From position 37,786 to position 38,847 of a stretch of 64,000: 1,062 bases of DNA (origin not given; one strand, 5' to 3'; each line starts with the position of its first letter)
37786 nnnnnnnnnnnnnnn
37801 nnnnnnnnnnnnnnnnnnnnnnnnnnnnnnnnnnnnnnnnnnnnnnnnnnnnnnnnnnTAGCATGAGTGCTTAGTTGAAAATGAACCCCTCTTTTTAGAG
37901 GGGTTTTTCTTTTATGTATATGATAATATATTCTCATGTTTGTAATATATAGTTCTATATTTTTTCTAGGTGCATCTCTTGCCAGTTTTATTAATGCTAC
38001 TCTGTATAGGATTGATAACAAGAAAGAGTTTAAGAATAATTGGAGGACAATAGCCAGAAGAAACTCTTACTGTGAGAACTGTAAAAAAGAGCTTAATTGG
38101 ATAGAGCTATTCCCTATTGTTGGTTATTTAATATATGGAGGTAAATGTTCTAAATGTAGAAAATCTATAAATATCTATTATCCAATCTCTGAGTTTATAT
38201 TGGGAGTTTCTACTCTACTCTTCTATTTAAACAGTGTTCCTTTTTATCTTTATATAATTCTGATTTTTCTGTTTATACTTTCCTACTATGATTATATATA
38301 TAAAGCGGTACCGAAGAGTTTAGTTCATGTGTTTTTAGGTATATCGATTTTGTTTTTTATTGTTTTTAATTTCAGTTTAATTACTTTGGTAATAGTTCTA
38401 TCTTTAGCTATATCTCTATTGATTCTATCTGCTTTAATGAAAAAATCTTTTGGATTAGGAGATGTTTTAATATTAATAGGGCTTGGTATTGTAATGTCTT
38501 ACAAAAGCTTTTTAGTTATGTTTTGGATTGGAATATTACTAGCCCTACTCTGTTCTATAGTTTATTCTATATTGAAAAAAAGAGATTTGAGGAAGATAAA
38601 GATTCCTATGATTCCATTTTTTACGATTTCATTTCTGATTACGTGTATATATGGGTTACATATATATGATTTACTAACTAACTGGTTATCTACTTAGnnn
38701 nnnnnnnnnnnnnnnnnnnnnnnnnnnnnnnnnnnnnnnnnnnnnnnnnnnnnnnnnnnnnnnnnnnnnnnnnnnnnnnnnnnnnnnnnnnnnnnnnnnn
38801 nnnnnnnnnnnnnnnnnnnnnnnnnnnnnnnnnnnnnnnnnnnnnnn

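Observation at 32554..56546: Complete secretin-less type IV pilus locus in a reduced genome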

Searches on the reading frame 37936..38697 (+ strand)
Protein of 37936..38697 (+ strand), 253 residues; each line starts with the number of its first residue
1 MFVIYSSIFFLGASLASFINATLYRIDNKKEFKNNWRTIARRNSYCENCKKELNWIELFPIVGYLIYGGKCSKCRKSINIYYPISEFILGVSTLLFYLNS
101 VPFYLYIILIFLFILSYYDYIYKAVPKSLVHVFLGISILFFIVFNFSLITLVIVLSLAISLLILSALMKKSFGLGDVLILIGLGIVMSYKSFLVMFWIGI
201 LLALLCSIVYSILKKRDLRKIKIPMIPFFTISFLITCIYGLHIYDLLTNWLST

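Call 4: search_protein_families(library=pfam, proteins=[window:37936-38697:+], max_evalue=0.01)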
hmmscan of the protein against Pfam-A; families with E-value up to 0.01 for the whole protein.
window:37936-38697:+ (253 aa): 3 families
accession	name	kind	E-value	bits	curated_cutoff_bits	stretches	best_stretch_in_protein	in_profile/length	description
PF06750.18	A24_N_bact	-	1.7e-21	76.5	23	1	11-98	2-82/84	Bacterial Peptidase A24 N-terminal domain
PF01478.23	Peptidase_A24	-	2.6e-06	28.3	26.5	1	107-207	2-103/104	Type IV leader peptidase family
PF12773.13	DZR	-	0.008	16.8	27.3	0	36-79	5-35/45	Double zinc ribbon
